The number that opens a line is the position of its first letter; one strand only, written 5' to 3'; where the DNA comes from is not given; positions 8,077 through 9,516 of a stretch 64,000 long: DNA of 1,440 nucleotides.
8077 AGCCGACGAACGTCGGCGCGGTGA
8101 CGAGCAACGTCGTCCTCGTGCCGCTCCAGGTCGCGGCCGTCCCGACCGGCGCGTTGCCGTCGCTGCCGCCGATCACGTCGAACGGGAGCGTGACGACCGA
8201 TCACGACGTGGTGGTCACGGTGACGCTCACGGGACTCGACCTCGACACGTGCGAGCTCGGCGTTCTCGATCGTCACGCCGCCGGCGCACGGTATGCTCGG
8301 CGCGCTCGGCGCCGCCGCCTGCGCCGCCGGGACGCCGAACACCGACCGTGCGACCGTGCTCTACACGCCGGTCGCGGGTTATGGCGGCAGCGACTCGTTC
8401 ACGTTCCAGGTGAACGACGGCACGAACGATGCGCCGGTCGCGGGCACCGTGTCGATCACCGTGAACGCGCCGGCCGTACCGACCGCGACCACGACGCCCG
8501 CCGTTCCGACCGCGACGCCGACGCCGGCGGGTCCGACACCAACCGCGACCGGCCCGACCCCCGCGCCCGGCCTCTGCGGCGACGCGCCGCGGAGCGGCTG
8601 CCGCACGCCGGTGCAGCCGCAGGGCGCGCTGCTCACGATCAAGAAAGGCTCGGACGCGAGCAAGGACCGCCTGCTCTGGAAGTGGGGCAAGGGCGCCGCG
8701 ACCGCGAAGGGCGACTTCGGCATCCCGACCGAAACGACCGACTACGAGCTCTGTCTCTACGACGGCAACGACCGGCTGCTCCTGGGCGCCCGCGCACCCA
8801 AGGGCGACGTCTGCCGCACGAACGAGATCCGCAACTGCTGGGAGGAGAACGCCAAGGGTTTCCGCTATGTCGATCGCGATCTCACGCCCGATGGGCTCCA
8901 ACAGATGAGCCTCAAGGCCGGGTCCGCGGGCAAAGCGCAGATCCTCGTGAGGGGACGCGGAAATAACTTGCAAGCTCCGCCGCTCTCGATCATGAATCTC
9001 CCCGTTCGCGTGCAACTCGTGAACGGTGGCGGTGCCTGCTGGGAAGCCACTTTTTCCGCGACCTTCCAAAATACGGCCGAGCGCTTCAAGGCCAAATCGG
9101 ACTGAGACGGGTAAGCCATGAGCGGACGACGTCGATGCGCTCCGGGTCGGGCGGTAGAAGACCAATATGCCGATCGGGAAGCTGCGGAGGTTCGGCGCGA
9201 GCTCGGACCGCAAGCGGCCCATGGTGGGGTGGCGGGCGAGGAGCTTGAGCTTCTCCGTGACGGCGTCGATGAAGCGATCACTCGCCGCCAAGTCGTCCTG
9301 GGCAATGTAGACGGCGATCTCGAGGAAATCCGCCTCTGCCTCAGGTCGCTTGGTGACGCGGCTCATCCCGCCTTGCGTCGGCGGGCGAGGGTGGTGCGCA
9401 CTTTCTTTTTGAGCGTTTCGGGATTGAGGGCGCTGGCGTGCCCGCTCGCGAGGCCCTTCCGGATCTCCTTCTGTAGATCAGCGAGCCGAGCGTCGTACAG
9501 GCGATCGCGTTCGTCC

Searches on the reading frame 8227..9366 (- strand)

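Call 73: search_protein_families(library=pfam, proteins=[window:8227-9366:-], max_evalue=0.001)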
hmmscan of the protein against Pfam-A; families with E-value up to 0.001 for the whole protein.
window:8227-9366:- (379 aa): 1 family
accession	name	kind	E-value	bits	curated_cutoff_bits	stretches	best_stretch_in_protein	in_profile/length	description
PF05016.21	ParE_toxin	-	3.2e-10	40.9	23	1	7-73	4-71/89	ParE toxin of type II toxin-antitoxin system, parDE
